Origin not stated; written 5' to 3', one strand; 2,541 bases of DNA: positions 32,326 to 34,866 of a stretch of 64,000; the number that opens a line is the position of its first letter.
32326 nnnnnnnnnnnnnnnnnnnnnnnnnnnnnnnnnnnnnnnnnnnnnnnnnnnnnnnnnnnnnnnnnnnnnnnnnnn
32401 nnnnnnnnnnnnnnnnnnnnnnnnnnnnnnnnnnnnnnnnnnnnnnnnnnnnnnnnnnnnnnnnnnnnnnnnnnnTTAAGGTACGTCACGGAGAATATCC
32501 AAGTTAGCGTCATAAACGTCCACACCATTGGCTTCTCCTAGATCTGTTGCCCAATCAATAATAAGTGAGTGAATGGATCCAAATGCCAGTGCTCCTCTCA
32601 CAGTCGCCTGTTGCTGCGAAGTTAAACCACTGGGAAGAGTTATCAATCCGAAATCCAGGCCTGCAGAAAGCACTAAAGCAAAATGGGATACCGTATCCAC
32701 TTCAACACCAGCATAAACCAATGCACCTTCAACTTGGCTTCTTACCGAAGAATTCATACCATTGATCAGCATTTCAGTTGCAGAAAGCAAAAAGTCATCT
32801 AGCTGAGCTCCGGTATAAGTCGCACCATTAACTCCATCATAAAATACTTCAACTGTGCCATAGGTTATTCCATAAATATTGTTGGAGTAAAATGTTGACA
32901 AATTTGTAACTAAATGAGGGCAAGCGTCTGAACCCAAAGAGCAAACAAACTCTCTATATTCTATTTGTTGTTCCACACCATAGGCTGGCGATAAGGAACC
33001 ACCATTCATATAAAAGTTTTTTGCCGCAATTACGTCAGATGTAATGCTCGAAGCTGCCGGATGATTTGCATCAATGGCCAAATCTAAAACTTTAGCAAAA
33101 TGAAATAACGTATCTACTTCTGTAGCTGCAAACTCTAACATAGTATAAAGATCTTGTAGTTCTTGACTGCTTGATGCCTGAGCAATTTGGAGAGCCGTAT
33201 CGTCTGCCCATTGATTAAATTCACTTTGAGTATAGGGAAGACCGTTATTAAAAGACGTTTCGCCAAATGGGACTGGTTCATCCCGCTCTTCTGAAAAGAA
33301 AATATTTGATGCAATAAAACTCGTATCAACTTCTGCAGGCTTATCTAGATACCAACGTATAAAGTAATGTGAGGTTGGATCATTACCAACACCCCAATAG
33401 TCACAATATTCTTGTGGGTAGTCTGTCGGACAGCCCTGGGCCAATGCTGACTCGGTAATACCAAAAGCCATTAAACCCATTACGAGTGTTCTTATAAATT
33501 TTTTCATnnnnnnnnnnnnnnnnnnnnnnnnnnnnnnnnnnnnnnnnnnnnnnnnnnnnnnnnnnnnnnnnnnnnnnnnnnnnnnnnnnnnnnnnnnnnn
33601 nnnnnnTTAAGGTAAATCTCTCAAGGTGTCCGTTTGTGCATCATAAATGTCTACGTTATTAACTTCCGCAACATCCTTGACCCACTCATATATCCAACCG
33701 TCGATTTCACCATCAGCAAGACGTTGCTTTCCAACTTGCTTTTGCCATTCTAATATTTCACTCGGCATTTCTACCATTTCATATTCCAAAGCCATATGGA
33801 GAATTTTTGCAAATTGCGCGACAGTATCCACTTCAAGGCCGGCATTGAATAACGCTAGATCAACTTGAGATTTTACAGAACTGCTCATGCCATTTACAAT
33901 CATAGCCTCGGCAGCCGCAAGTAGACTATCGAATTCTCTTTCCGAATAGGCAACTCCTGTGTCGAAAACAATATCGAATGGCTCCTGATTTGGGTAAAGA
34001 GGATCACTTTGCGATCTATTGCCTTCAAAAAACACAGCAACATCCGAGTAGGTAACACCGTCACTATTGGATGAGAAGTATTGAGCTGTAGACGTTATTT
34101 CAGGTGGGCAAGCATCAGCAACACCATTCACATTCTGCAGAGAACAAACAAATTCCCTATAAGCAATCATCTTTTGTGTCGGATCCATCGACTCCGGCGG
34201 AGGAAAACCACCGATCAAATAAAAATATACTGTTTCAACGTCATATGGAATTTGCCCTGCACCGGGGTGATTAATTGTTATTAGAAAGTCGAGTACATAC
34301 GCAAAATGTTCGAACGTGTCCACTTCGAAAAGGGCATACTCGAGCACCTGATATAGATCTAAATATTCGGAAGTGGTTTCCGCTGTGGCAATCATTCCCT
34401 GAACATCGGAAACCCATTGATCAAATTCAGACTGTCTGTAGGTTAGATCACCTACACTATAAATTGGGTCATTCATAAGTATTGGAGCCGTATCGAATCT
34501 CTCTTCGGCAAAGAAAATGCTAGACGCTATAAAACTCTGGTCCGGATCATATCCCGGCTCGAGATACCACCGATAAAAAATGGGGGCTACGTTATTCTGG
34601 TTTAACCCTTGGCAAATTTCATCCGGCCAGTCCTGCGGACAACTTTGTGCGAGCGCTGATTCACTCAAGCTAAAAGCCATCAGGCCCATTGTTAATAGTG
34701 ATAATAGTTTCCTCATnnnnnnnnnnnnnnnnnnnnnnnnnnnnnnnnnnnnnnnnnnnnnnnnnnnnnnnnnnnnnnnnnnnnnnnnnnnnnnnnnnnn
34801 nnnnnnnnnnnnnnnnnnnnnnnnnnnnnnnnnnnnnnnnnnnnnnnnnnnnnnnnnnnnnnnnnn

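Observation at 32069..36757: Three copies of a conserved intergenic block carrying a near-consensus sigma-54 -24/-12 element upstream of paralogs 2, 4 and 5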

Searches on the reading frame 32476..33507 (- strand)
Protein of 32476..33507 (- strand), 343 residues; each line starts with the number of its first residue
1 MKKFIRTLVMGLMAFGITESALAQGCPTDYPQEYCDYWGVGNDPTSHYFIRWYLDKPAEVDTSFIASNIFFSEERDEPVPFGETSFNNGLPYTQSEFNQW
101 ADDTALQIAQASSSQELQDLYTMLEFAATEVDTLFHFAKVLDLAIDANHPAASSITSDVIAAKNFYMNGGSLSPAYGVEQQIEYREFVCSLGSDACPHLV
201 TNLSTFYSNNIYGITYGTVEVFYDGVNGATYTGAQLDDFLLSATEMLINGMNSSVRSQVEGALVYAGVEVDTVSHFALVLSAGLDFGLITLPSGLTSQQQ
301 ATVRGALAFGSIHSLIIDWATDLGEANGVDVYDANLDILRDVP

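Call 8: search_protein_families(library=pfam, proteins=[window:32476-33507:-], max_evalue=0.01)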
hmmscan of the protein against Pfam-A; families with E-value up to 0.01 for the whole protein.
window:32476-33507:- (343 aa): 0 families

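Call 9: search_protein_families(library=ncbifam, proteins=[window:32476-33507:-], max_evalue=0.01)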
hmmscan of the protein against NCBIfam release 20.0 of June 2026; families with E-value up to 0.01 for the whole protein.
window:32476-33507:- (343 aa): 0 families

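Call 16: find_homologous_proteins(query=window:32476-33507:-, max_evalue=0.001)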
Query window:32476-33507:- (343 aa): 1 proteins with E <= 0.001 among 5081 candidates.
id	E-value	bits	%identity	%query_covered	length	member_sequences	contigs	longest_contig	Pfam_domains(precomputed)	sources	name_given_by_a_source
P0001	1.1e-227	773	100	100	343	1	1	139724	-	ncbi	ncbi:MAG: hypothetical protein R2827_05405 [Bdellovibrionales bacterium]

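Call 27: find_encoding_contigs(protein=P0001, flank=10000, max_places=3)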
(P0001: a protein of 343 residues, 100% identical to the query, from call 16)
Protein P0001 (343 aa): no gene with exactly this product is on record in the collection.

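Call 52: search_protein_families(library=phrogs, proteins=[P0001], max_evalue=0.01)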
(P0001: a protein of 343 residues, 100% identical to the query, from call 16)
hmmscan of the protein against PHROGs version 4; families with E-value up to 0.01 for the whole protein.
P0001 (343 aa): 0 families

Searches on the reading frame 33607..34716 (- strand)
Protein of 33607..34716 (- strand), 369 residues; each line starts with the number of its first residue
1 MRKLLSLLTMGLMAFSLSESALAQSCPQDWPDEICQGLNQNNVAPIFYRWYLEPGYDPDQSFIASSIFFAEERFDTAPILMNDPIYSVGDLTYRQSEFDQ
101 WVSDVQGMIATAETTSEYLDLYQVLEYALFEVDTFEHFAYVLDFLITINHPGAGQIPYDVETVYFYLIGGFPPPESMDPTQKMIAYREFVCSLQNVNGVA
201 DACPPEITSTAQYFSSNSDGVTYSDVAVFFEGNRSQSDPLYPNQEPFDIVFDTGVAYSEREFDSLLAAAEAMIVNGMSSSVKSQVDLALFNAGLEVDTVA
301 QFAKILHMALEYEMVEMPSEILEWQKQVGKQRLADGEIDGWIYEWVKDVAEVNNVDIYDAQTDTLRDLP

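Call 8: search_protein_families(library=pfam, proteins=[window:33607-34716:-], max_evalue=0.01)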
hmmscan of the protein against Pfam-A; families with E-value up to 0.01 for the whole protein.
window:33607-34716:- (369 aa): 0 families

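Call 9: search_protein_families(library=ncbifam, proteins=[window:33607-34716:-], max_evalue=0.01)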
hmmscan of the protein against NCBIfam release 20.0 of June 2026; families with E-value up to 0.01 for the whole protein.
window:33607-34716:- (369 aa): 0 families

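Call 15: find_related_loci(query=A2, collection=genome_contigs, flank=10000)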
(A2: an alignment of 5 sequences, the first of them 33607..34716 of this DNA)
Query A2 (369 aa) in genome_contigs; peptide patterns used: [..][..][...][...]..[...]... (x = any residue, [..] = any of these).
96 stretches matched a pattern, but none encodes a relative of the query by tblastn (E <= 1e-3).

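Call 21: search_protein_representatives(alignment_id=A2)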
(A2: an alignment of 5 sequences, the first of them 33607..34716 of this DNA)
Query: 5 sequences, 358 profile positions. Proteins with E-value up to 0.001 (for the whole library): 9; up to 1e-10: 8; up to 1e-30: 8. The best 9 are listed.
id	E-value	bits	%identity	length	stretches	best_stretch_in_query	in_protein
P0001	6.1e-165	565.2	-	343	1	1-358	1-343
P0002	1.1e-164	564.4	-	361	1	1-358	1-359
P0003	2.0e-162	556.9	-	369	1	1-358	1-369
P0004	1.1e-149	515.0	-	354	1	1-349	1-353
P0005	7.0e-55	203.2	-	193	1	170-355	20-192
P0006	2.2e-49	185.1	-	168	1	1-157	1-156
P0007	1.6e-37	146.1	-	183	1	1-173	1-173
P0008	2.9e-31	125.4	-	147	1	222-357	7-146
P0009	7.8e-06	41.8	-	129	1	244-350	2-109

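Call 23: find_encoding_contigs(protein=P0006, flank=10000)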
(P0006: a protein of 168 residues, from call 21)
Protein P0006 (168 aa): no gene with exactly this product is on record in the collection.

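Call 25: find_homologous_proteins(query=A3, max_evalue=0.001)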
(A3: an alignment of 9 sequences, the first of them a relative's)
Query A3 (9 sequences) (369 aa, profile of the alignment): 3 proteins with E <= 0.001 among 7433 candidates.
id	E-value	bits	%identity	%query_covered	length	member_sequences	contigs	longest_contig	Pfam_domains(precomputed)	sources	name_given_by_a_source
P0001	5.6e-134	465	42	100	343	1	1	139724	-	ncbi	ncbi:MAG: hypothetical protein R2827_05405 [Bdellovibrionales bacterium]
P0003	8.8e-129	448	100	100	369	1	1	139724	-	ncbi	ncbi:MAG: hypothetical protein R2827_05410 [Bdellovibrionales bacterium]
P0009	7.1e-34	136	23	21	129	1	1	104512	-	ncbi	ncbi:MAG: hypothetical protein R2827_08720 [Bdellovibrionales bacterium]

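Call 26: find_encoding_contigs(protein=P0009, flank=10000)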
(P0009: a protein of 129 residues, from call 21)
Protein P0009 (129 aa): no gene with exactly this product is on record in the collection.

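Call 28: list_cluster_members(proteins=[P0006, P0007, P0008, P0009, P0002, P0004, P0005])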
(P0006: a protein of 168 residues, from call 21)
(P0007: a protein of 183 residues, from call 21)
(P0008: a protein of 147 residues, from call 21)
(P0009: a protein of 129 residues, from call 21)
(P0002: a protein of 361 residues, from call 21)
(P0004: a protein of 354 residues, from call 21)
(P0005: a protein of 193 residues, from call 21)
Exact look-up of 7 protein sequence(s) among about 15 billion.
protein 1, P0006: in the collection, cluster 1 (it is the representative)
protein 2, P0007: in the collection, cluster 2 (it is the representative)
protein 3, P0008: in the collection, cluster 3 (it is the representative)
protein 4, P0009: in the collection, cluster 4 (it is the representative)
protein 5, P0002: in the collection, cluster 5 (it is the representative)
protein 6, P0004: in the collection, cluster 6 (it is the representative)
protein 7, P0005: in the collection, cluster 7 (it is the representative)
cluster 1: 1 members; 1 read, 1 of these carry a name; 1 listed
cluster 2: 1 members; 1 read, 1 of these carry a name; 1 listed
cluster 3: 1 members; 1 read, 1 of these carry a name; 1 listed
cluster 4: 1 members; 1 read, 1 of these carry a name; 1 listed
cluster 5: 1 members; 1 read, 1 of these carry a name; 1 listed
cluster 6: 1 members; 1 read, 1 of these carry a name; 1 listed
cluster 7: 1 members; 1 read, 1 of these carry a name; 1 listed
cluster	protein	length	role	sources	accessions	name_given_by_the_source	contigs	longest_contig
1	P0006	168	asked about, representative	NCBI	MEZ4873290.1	MAG: hypothetical protein R2827_13810 [Bdellovibrionales bacterium]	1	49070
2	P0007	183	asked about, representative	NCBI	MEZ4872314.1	MAG: hypothetical protein R2827_08725 [Bdellovibrionales bacterium]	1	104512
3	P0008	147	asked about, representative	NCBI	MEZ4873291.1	MAG: hypothetical protein R2827_13815 [Bdellovibrionales bacterium]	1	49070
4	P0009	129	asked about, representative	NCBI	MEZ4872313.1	MAG: hypothetical protein R2827_08720 [Bdellovibrionales bacterium]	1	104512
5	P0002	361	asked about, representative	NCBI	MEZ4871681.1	MAG: hypothetical protein R2827_05415 [Bdellovibrionales bacterium]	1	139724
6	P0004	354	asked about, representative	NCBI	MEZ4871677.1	MAG: hypothetical protein R2827_05395 [Bdellovibrionales bacterium]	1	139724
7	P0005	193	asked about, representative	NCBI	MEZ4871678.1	MAG: hypothetical protein R2827_05400 [Bdellovibrionales bacterium]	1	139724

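Call 52: search_protein_families(library=phrogs, proteins=[P0002, P0003, P0004, P0005], max_evalue=0.01)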
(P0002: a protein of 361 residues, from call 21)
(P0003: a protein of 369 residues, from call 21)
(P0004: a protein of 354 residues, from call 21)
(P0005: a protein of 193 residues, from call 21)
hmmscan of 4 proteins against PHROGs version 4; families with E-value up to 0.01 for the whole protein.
P0002 (361 aa): 0 families

P0003 (369 aa): 0 families

P0004 (354 aa): 0 families

P0005 (193 aa): 0 families

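Call 53: search_solved_structures(query=A3, max_evalue=1)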
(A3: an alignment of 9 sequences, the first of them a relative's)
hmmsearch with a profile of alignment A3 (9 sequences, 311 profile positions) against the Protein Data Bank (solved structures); distinct sequences matched with E-value up to 1: 0.

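Call 56: predict_structure(alignment_id=A3)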
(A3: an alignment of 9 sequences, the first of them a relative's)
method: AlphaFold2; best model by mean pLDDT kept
length: 369 residues; sequences in the alignment: 9
mean_pLDDT: 76.1   pTM: 0.69
mean pLDDT of the five models: 76.1, 69.1, 68.6, 67.7, 65.0
residues with pLDDT >= 90: 80; 70-90: 179; 50-70: 70; < 50: 40
segments of 3 or more residues with pLDDT < 50: 1-27, 37-44
pLDDT, mean of each block of 10 residues (from residue 1): 37 31 41 49 54 57 59 55 63 77 85 82 81 85 88 80 75 64 86 76 88 82 89 84 70 80 92 91 94 91 95 91 86 92 94 91 80
secondary structure, 60 per line:
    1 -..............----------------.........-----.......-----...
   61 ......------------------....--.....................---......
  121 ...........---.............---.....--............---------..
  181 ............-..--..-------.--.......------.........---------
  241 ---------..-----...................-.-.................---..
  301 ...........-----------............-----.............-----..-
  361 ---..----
elements in order: H2-15 H32-40 H46-52 H58-66 E85-88 E91-94 H95-111 H115-131 H135-147 H151-155 H158-169 H179-192 H210-216 H223-231 H259-275 H279-295 H299-311 H323-334 H340-352

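Call 59: fold_search(model_id=the predicted structure, library=pdb)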
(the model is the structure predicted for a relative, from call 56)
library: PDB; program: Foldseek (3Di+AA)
matches with E <= 10: 538; with E <= 0.001: 0
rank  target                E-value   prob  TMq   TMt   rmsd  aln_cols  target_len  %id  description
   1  8eex_B                2.5e-01  0.18  0.18  0.11  21.3       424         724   11  Cas7-11 in complex with Csx29 (released 2022-11-16)
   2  5osi_K                2.6e-01  0.35  0.23  0.27  14.0       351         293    7  Structure of retromer VPS29-VPS35C subunits complexed with RidL harpin loop (163-176) (released 2017-12-13)
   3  2ho1_B                4.4e-01  0.20  0.16  0.22  13.8       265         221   13  Functional Characterization of Pseudomonas Aeruginosa pilF (released 2006-07-25)
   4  9l5s_I                4.6e-01  0.10  0.13  0.08  19.8       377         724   12  Cryo-EM structure of the thermophile spliceosome (state B*Q1) (released 2025-03-12)
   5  8r02_C                5.3e-01  0.21  0.22  0.25  15.2       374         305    8  Crystal structure of the retromer complex VPS29/VPS35 with the ligand bis-1,3-phenyl guanylhydrazone, 2a (released 2024-03-27)
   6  5o09_1C               5.6e-01  0.23  0.16  0.22  16.3       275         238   10  BtubABC mini microtubule (released 2017-07-19)
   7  7pks_d                6.1e-01  0.09  0.16  0.10  17.9       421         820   14  Structural basis of Integrator-mediated transcription regulation (released 2021-12-08)
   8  5o01_A                7.1e-01  0.21  0.16  0.21  16.1       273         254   10  Crystal structure of BtubC (BKLC) from P. vanneervenii (released 2017-07-19)
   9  8d9w_B                7.8e-01  0.11  0.16  0.20  14.6       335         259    7  beta-Arf1 homodimeric interface within AP-1, Arf1, Nef, MHC-I lattice on narrow tubes (released 2023-07-05)
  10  9n74_OA               8.1e-01  0.10  0.16  0.18  15.2       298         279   10  SSU processome maturation and disassembly, State H (released 2025-10-29)
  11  6emg_B                8.5e-01  0.08  0.13  0.19  17.9       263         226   12  Crystal structure of Rrp1 from Chaetomium thermophilum in space group P6322 (released 2017-12-27)
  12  4c0d_A                8.5e-01  0.08  0.17  0.14  18.8       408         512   12  Structure of the NOT module of the human CCR4-NOT complex (CNOT1-CNOT2-CNOT3) (released 2013-10-09)
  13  9i05_Xl               8.9e-01  0.08  0.16  0.15  16.4       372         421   11  Cryo-EM structure of the large subunit of the mitochondrial ribosome from Toxoplasma gondii (released 2025-06-11)
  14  5fu6_A                9.4e-01  0.08  0.19  0.15  16.1       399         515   14  NOT module of the human CCR4-NOT complex (Crystallization mutant) (released 2016-03-23)
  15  9cc4_B                9.8e-01  0.20  0.20  0.30  14.4       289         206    9  Crystal structure of Z4 c3ii (released 2025-06-25)
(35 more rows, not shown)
